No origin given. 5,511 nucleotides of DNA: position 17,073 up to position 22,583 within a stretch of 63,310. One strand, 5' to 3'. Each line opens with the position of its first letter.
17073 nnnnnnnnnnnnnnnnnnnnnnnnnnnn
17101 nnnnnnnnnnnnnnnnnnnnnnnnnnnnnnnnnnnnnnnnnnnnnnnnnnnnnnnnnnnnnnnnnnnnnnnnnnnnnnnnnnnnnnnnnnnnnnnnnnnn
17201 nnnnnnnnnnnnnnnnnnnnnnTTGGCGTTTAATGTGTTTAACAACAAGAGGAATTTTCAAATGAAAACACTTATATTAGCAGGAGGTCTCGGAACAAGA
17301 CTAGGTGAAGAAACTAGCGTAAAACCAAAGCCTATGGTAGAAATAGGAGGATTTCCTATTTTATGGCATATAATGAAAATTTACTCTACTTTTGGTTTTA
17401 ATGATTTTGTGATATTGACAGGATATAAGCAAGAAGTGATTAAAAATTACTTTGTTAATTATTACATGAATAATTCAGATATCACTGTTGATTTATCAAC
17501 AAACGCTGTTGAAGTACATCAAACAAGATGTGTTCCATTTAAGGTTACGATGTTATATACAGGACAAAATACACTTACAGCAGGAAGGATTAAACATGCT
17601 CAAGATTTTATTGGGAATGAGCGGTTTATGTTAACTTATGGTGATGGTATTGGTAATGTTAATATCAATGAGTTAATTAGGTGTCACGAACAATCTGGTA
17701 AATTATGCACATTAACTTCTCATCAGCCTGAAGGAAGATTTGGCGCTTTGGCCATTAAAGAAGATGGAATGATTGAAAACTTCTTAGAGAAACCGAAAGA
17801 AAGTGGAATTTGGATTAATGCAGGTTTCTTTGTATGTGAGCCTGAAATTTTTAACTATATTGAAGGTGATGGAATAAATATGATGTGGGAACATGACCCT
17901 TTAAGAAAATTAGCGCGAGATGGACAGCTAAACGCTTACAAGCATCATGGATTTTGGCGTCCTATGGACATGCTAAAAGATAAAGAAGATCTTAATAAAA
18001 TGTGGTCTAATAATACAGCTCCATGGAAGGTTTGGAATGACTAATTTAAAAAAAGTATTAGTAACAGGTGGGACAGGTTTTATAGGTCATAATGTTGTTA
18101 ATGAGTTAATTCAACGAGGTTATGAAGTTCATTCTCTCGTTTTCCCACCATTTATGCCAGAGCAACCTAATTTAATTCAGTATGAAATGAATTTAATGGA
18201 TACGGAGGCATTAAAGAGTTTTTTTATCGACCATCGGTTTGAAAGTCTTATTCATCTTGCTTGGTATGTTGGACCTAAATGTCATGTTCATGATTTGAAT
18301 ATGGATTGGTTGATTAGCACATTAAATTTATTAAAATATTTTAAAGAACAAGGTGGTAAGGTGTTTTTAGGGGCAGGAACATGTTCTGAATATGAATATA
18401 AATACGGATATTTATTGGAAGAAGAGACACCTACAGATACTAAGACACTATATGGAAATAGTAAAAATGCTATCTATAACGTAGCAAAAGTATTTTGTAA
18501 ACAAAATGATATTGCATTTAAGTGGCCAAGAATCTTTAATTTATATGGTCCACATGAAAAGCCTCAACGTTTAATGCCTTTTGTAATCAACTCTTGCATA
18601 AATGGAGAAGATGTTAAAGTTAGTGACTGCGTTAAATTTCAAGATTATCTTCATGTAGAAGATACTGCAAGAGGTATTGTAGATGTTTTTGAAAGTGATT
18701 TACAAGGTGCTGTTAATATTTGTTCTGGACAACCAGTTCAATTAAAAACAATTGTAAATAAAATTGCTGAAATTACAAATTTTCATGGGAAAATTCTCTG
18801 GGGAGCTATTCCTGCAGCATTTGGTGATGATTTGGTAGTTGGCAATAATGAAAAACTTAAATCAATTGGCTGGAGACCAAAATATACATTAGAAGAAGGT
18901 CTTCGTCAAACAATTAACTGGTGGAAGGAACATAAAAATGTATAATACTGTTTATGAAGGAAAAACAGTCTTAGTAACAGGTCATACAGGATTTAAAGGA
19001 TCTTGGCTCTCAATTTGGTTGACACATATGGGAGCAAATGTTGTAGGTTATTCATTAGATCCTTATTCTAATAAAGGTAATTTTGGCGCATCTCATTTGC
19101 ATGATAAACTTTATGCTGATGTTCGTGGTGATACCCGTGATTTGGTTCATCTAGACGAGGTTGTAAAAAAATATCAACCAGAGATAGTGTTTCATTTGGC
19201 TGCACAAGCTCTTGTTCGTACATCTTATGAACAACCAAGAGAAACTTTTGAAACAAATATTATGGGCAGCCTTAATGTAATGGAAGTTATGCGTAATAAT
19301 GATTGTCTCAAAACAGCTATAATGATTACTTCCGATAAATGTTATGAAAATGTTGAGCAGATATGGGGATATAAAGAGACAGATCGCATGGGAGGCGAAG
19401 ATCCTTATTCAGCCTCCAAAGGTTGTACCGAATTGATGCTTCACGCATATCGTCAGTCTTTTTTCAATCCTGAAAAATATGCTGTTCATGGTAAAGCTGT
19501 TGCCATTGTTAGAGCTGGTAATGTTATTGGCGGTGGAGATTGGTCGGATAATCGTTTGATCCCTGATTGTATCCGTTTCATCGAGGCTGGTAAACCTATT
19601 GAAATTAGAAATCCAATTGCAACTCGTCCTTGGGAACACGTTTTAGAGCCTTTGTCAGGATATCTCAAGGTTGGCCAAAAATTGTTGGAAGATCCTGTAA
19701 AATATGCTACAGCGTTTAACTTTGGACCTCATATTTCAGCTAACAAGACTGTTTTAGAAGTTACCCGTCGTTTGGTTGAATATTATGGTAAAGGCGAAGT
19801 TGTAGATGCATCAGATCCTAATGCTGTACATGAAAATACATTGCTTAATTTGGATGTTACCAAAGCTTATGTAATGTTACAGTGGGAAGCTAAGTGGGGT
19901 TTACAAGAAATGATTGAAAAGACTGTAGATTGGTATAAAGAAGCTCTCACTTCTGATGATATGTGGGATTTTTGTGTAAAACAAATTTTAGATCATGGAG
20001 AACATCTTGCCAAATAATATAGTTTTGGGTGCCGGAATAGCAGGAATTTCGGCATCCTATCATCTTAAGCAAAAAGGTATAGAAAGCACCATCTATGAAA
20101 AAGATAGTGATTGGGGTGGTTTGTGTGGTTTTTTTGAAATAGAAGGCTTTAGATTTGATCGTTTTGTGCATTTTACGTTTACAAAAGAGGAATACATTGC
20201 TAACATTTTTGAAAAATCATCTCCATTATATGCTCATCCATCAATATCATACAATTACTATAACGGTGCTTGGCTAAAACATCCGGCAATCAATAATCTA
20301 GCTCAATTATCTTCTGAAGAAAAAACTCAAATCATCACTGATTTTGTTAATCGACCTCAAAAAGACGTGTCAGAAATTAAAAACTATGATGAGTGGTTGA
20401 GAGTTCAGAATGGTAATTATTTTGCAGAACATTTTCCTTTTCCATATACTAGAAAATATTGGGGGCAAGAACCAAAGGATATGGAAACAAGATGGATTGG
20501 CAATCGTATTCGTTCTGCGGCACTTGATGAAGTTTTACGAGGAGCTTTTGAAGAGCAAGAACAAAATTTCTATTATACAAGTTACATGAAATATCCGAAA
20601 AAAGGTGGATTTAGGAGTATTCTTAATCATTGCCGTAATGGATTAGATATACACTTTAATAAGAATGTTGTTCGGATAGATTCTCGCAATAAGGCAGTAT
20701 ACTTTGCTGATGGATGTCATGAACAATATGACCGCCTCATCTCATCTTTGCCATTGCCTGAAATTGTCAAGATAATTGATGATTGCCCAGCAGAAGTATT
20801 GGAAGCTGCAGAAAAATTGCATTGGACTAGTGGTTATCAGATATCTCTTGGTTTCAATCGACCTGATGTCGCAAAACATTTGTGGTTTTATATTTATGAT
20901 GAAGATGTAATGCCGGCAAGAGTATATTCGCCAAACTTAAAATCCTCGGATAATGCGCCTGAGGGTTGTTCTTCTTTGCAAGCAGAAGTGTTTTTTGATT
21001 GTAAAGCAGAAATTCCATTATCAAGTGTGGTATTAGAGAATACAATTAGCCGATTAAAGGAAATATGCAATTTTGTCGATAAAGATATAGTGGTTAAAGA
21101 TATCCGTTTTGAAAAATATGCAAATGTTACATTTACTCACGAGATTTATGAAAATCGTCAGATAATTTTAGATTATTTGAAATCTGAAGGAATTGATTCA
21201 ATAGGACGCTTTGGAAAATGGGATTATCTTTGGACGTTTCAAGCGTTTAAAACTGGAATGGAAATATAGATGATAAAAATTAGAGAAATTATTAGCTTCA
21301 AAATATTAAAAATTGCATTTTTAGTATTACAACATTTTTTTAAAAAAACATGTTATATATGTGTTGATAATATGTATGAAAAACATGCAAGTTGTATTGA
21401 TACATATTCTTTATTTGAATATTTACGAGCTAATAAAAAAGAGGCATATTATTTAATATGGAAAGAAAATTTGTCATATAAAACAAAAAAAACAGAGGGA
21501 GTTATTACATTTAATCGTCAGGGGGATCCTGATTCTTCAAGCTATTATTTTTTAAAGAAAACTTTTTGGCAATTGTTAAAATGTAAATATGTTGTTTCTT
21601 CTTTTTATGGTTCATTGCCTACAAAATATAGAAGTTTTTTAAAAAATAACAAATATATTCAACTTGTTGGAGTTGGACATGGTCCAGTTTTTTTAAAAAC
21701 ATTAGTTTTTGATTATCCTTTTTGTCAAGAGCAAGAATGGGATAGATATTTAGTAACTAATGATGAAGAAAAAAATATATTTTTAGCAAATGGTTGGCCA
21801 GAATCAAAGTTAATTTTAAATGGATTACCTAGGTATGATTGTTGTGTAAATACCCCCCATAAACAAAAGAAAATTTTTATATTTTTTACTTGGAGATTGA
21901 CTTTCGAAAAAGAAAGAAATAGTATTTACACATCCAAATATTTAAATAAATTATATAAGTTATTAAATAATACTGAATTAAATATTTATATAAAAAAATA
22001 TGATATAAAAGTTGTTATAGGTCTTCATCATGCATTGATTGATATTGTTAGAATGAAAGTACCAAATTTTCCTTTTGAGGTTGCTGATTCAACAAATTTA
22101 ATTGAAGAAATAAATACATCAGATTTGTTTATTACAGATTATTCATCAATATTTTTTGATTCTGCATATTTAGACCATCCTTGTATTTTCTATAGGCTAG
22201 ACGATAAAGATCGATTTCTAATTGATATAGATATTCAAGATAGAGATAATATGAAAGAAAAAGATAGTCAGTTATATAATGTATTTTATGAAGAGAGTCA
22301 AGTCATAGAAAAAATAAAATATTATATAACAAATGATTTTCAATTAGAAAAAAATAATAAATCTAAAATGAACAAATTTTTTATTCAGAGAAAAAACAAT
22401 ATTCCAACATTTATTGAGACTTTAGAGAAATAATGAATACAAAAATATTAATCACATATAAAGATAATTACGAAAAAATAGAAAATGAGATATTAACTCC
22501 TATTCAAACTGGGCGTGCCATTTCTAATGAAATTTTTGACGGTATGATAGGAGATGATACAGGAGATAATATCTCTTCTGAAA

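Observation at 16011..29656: Surface-glycan gene cassette bracketed by direct copies of a palindromic element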

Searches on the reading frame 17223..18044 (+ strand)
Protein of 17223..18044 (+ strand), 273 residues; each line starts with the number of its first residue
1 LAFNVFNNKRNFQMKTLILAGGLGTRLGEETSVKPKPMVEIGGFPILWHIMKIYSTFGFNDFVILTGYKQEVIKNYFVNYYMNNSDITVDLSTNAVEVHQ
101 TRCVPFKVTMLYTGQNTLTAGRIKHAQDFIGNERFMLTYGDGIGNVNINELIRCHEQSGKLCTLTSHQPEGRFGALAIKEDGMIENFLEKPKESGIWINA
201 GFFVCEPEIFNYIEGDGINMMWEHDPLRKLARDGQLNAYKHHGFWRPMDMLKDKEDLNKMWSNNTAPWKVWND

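Call 10: search_protein_families(library=pfam, proteins=[window:17223-18044:+])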
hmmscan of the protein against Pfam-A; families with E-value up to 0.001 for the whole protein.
window:17223-18044:+ (273 aa): 2 families
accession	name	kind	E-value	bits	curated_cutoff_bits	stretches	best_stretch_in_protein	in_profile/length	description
PF00483.29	NTP_transferase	-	5.8e-22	78.9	21.2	1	15-235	1-214/245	Nucleotidyl transferase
PF12804.13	NTP_transf_3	-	1.5e-07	32.2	27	1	17-71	2-51/160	MobA-like NTP transferase domain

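Call 50: search_protein_families(library=ncbifam, proteins=[window:17223-18044:+])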
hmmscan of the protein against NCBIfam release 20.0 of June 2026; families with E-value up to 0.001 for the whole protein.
window:17223-18044:+ (273 aa): 30 families (the best 25 are shown)
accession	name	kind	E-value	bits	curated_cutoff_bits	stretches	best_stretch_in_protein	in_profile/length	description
TIGR02623.1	G1P_cyt_trans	equivalog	4.7e-109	363.7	300.25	1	14-271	1-255/255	glucose-1-phosphate cytidylyltransferase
TIGR03992.1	Arch_glmU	subfamily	6.6e-25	87.8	292.1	2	14-87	1-74/393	bifunctional sugar-1-phosphate nucleotidylyltransferase/acetyltransferase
NF052502.1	man1P_GTase_Rv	exception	7.5e-23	81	440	1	16-250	3-219/352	mannose-1-phosphate guanylyltransferase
NF049965.1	GlMnHpPGnyltfHddC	equivalog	3e-21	76.1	300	1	14-212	1-174/221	D-glycero-D-manno-heptose 1-phosphate guanosyltransferase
NF041313.1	UDPGP_AglF_Halo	equivalog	8.1e-20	71.3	400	2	14-82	1-69/234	UTP--glucose-1-phosphate uridylyltransferase AglF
NF041173.1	Sug_nt_acttase_Thmprot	equivalog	7.3e-17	61.4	600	1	14-259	1-225/405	bifunctional sugar-1-phosphate nucleotidylyltransferase/acetyltransferase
NF045761.1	NAMPUrTaseMurU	equivalog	1.6e-14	54.4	250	1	14-79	1-66/226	N-acetylmuramate alpha-1-phosphate uridylyltransferase MurU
TIGR01208.1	rmlA_long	equivalog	2.9e-14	52.7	320.25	1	15-214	1-183/353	glucose-1-phosphate thymidylyltransferase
TIGR02091.1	glgC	equivalog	6.5e-13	48.5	424.9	1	16-246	3-244/364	glucose-1-phosphate adenylyltransferase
TIGR01099.1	galU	equivalog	2.3e-12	47.1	326.8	1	14-240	2-244/261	UTP--glucose-1-phosphate uridylyltransferase GalU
NF003670.0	PRK05293.1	equivalog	9.1e-12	44.6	470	1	13-248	4-245/382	glucose-1-phosphate adenylyltransferase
NF041135.1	IPPtranDIPPsyn_Thcocales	equivalog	2.4e-11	43.3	580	1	14-87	1-70/419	bifunctional L-myo-inositol-1-phosphate cytidylyltransferase/CDP-L-myo-inositol myo-inositolphosphotransferase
NF001947.0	PRK00725.1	subfamily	3.1e-10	39.4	470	1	13-194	16-196/426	glucose-1-phosphate adenylyltransferase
TIGR01173.1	glmU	equivalog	2e-09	36.8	366.85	1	14-190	1-152/452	bifunctional UDP-N-acetylglucosamine diphosphorylase/glucosamine-1-phosphate N-acetyltransferase GlmU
NF002023.0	PRK00844.1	subfamily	4.4e-07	29.1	458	1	13-194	6-184/408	glucose-1-phosphate adenylyltransferase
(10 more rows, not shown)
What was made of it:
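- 17262..18044 (+): Glucose-1-phosphate cytidylyltransferase (rfbF-like). NCBIfam TIGR02623, 363.7 bits, above the 300 cutoff (call 50).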

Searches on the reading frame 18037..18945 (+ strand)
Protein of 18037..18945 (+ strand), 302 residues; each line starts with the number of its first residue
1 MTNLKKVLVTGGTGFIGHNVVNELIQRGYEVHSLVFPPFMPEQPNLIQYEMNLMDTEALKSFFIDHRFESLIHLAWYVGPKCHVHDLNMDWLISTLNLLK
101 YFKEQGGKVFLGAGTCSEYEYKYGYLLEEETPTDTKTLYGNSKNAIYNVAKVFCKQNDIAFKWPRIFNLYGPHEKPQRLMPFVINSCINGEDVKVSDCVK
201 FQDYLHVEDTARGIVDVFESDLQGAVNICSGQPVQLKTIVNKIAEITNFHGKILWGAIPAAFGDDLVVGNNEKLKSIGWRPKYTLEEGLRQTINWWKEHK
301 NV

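Call 10: search_protein_families(library=pfam, proteins=[window:18037-18945:+])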
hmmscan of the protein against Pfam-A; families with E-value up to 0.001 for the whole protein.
window:18037-18945:+ (302 aa): 3 families
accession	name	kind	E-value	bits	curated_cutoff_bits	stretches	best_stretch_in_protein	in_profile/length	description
PF01370.27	Epimerase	-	2.9e-34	119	20.9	1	7-228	1-239/240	NAD dependent epimerase/dehydratase family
PF16363.11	GDP_Man_Dehyd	-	4.2e-26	92.6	27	1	8-292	1-332/332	GDP-mannose 4,6 dehydratase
PF04321.23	RmlD_sub_bind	-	3e-05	23.7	27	1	6-77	2-61/287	RmlD substrate binding domain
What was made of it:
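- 18037..18945 (+): NAD-dependent sugar epimerase/reductase. Pfam Epimerase, 119 bits (call 10).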

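Call 50: search_protein_families(library=ncbifam, proteins=[window:18037-18945:+])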
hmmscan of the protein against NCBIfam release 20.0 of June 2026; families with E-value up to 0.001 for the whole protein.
window:18037-18945:+ (302 aa): 19 families
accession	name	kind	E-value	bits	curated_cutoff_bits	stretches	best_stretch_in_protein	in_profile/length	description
TIGR01179.1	galE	equivalog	1.4e-25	89.8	262.3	1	6-301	1-330/332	UDP-glucose 4-epimerase GalE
TIGR01181.1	dTDP_gluc_dehyt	equivalog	1.9e-25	89.7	365.1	1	6-300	1-315/321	dTDP-glucose 4,6-dehydratase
TIGR04180.1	EDH_00030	hypoth_equivalog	1.3e-19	70.4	475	1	7-283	1-296/297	NAD-dependent 4,6-dehydratase LegB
NF047922.1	GDPFucSynFcl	equivalog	4.9e-15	55.8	500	1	5-300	3-305/308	GDP-L-fucose synthase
NF007490.0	PRK10084.1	subfamily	3.3e-14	52.7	649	1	126-299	154-337/361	dTDP-glucose 4,6-dehydratase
NF007582.0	PRK10217.1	equivalog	3.7e-13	49.3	698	1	128-297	149-332/355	dTDP-glucose 4,6-dehydratase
TIGR02197.1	heptose_epim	equivalog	1.3e-12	47.6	274.6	1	7-297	1-314/316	ADP-glyceromanno-heptose 6-epimerase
TIGR03466.1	HpnA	hypoth_equivalog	3e-11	42.8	367.65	1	6-58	2-57/327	hopanoid-associated sugar epimerase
TIGR01777.1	yfcH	hypoth_equivalog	9.4e-11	41.8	207.35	1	7-39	1-33/292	TIGR01777 family oxidoreductase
NF008360.0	PRK11150.1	equivalog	4.7e-10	39.1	452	1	98-252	100-256/310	ADP-glyceromanno-heptose 6-epimerase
NF042422.1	oxyalk_red_OleD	equivalog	1.1e-09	38.2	580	1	6-244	2-247/329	2-alkyl-3-oxoalkanoate reductase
NF058621.1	DiazavRedAvaA7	equivalog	1.6e-08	34.5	400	1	6-245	2-246/304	3-diazoavenalumate denitrifying reductase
TIGR02622.1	CDP_4_6_dhtase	equivalog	2.4e-08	33.5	278.45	1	4-298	4-332/352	CDP-glucose 4,6-dehydratase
NF007956.0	PRK10675.1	subfamily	2.8e-08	33.3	394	1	6-299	2-332/338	UDP-glucose 4-epimerase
NF043036.1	ErythonDh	equivalog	2.6e-05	23.6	325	1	6-144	2-154/321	D-erythronate dehydrogenase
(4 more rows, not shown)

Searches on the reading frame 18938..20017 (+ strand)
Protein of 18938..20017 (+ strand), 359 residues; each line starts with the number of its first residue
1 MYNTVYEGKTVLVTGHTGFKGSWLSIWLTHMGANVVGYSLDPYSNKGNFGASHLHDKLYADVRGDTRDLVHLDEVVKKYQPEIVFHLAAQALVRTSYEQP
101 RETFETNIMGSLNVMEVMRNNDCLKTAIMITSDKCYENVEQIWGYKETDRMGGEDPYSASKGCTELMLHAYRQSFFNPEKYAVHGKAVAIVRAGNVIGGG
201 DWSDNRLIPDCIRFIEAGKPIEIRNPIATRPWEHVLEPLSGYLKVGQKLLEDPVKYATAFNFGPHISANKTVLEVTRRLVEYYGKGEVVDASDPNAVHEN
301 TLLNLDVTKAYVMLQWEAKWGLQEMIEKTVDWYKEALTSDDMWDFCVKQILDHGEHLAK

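Call 10: search_protein_families(library=pfam, proteins=[window:18938-20017:+])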
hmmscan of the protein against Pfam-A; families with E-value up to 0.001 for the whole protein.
window:18938-20017:+ (359 aa): 4 families
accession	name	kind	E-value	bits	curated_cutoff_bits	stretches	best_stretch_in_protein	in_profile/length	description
PF16363.11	GDP_Man_Dehyd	-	2.7e-36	126.1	27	1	12-329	1-332/332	GDP-mannose 4,6 dehydratase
PF01370.27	Epimerase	-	4e-31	108.7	20.9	1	11-248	1-227/240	NAD dependent epimerase/dehydratase family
PF02719.21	Polysacc_synt_2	-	1.9e-15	57.3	20.2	1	12-230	2-201/293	Polysaccharide biosynthesis protein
PF04321.23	RmlD_sub_bind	-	1.5e-05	24.7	27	1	10-171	2-139/287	RmlD substrate binding domain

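Call 50: search_protein_families(library=ncbifam, proteins=[window:18938-20017:+])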
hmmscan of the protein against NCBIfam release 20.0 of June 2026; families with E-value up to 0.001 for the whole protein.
window:18938-20017:+ (359 aa): 18 families
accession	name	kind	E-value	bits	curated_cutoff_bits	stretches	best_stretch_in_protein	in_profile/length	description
TIGR02622.1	CDP_4_6_dhtase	equivalog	2.7e-142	474.1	278.45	1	5-351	1-349/352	CDP-glucose 4,6-dehydratase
TIGR01181.1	dTDP_gluc_dehyt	equivalog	9.8e-31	107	365.1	1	11-335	2-313/321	dTDP-glucose 4,6-dehydratase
TIGR04180.1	EDH_00030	hypoth_equivalog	1.9e-22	79.7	475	1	11-248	1-227/297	NAD-dependent 4,6-dehydratase LegB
TIGR01179.1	galE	equivalog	1.3e-20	73.6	262.3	1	11-174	2-162/332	UDP-glucose 4-epimerase GalE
TIGR01472.1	gmd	equivalog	2.3e-15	56.7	415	1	9-175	1-173/342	GDP-mannose 4,6-dehydratase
NF007956.0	PRK10675.1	subfamily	9.7e-15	54.5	394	1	10-171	2-163/338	UDP-glucose 4-epimerase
NF007582.0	PRK10217.1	equivalog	2.1e-14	53.4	698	1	9-333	2-331/355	dTDP-glucose 4,6-dehydratase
NF007490.0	PRK10084.1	subfamily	3.4e-13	49.3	649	1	11-334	3-335/361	dTDP-glucose 4,6-dehydratase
TIGR03589.1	PseB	equivalog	4e-08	32.6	407.75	1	6-139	2-132/324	UDP-N-acetylglucosamine 4,6-dehydratase (inverting)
NF042423.1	oxyalk_red_Shew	equivalog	6.1e-08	32.1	580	1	9-124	9-111/331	2-alkyl-3-oxoalkanoate reductase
NF042422.1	oxyalk_red_OleD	equivalog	6.4e-07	29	580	1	11-165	3-147/329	2-alkyl-3-oxoalkanoate reductase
TIGR03466.1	HpnA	hypoth_equivalog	1.1e-06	27.8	367.65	1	10-132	2-112/327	hopanoid-associated sugar epimerase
NF011728.1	PRK15181.1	equivalog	7e-06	25.3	760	1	5-175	12-183/348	Vi polysaccharide biosynthesis UDP-N-acetylglucosaminuronic acid C-4 epimerase TviC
TIGR01214.1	rmlD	equivalog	7.6e-06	25.2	224.05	1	11-173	2-140/285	dTDP-4-dehydrorhamnose reductase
TIGR04130.1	FnlA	equivalog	4.5e-05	22.5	730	0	6-136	2-128/337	UDP-N-acetylglucosamine 4,6-dehydratase/5-epimerase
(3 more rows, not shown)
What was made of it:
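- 18938..20017 (+): CDP-glucose 4,6-dehydratase (rfbG-like). NCBIfam TIGR02622, 474 bits, above the 278 cutoff (call 50).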

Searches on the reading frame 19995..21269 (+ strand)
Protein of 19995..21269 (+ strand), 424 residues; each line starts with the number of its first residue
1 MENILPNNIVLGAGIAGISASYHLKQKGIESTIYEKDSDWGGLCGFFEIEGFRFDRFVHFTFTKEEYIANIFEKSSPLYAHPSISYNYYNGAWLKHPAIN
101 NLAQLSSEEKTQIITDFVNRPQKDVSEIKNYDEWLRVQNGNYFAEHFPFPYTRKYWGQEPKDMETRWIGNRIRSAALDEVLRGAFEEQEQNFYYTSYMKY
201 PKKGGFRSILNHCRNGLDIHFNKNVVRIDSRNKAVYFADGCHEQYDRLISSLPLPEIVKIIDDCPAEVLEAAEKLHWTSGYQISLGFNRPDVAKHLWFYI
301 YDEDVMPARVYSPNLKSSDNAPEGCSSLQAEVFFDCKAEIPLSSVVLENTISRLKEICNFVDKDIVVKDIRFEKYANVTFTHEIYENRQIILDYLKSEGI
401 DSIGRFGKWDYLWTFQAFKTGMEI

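Call 10: search_protein_families(library=pfam, proteins=[window:19995-21269:+])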
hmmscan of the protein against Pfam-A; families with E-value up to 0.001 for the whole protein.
window:19995-21269:+ (424 aa): 4 families
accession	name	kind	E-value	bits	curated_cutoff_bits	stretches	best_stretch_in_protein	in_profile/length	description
PF01593.30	Amino_oxidase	-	2e-17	64.1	19.8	1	15-296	1-300/443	Flavin containing amine oxidoreductase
PF13450.12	NAD_binding_8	-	6.5e-11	42.8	21.9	1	10-72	1-65/68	NAD(P)-binding Rossmann-like domain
PF01266.30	DAO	-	6e-05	23.2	27.9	1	9-41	3-35/353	FAD dependent oxidoreductase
PF07992.20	Pyr_redox_2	-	0.00046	20.1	26.1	0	9-38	4-33/291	Pyridine nucleotide-disulphide oxidoreductase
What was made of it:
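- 19995..21269 (+): FAD-dependent oxidoreductase (amine-oxidase-like). Pfam Amino_oxidase and NAD_binding_8 (call 10).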

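Call 50: search_protein_families(library=ncbifam, proteins=[window:19995-21269:+])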
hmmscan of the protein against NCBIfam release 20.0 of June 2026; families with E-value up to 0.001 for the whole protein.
window:19995-21269:+ (424 aa): 26 families (the best 25 are shown)
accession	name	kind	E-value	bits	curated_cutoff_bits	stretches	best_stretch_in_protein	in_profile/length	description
NF005548.0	PRK07208.1-4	equivalog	2.2e-45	155.2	389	1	7-417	5-439/488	hypothetical protein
NF005547.0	PRK07208.1-3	equivalog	6.1e-38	130.7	380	1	8-422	7-435/465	hypothetical protein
NF005545.0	PRK07208.1-1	equivalog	5.1e-26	91.1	451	1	8-324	10-352/504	hypothetical protein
NF005560.0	PRK07233.1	equivalog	8.4e-22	77.6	252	1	10-305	5-303/435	hypothetical protein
NF005546.0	PRK07208.1-2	equivalog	5.4e-15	55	418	2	103-278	139-337/527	hypothetical protein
NF005549.0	PRK07208.1-5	equivalog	3e-10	39.2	587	2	146-264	182-319/534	hypothetical protein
TIGR02734.1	crtI_fam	subfamily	9.9e-10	37.7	238.1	1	9-55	2-48/504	phytoene desaturase family protein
TIGR00031.1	UDP-GALP_mutase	equivalog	1.4e-08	34.2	303.75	1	9-243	5-237/378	UDP-galactopyranose mutase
NF042421.1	hydcarot_desat_CrtD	equivalog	2.6e-08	32.8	500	1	7-88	3-88/487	1-hydroxycarotenoid 3,4-desaturase CrtD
NF009410.0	PRK12771.1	subfamily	4.2e-08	32.2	516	1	9-57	142-189/566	NAD(P)-binding protein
NF058655.1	CrtID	equivalog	4.8e-08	32.3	640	1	9-55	2-48/478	bifunctional phytoene desaturase/3,4-desaturase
TIGR03467.1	HpnE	equivalog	2.9e-06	26.9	283.05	1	9-55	2-50/430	hydroxysqualene dehydroxylase HpnE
TIGR02733.1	desat_CrtD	equivalog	4.1e-06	25.8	549.7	1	9-55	5-51/492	C-3',4' desaturase CrtD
TIGR02730.1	carot_isom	equivalog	5.1e-06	25.6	586.9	1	8-59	3-54/493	carotenoid isomerase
NF008841.0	PRK11883.1-1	equivalog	7.1e-06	25.2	517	0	203-288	219-307/453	protoporphyrinogen oxidase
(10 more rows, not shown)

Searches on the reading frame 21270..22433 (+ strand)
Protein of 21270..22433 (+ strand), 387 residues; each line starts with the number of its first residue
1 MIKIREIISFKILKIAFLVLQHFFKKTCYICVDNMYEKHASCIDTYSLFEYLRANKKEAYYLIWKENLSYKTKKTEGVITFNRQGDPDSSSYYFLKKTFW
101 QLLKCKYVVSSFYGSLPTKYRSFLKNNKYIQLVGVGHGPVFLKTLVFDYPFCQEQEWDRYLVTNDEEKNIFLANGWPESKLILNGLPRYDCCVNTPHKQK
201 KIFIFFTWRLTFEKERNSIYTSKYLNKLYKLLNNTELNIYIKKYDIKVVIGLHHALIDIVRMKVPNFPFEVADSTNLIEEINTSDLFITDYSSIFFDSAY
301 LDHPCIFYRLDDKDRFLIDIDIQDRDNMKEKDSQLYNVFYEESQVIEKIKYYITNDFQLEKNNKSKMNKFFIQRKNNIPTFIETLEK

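Call 10: search_protein_families(library=pfam, proteins=[window:21270-22433:+])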
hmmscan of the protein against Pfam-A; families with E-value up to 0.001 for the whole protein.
window:21270-22433:+ (387 aa): 2 families
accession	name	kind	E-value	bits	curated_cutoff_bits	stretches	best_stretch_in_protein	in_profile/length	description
PF04464.20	Glyphos_transf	-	5.2e-16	59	22.1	1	40-370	26-349/367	CDP-Glycerol:Poly(glycerophosphate) glycerophosphotransferase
PF06925.17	MGDG_synth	-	0.0006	20.4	25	0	142-187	119-168/169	Monogalactosyldiacylglycerol (MGDG) synthase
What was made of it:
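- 21270..22433 (+): TagF-like CDP-alditol phosphotransferase. Pfam Glyphos_transf, 59 bits (call 10).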

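Call 50: search_protein_families(library=ncbifam, proteins=[window:21270-22433:+])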
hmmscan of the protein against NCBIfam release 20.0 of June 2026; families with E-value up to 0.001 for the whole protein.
window:21270-22433:+ (387 aa): 1 family
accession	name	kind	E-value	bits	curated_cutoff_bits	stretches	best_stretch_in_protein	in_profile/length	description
NF041712.1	techglyph_taseTarF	equivalog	6.5e-05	22.1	550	1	152-350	147-350/388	teichoic acid glycerol-phosphate transferase TarF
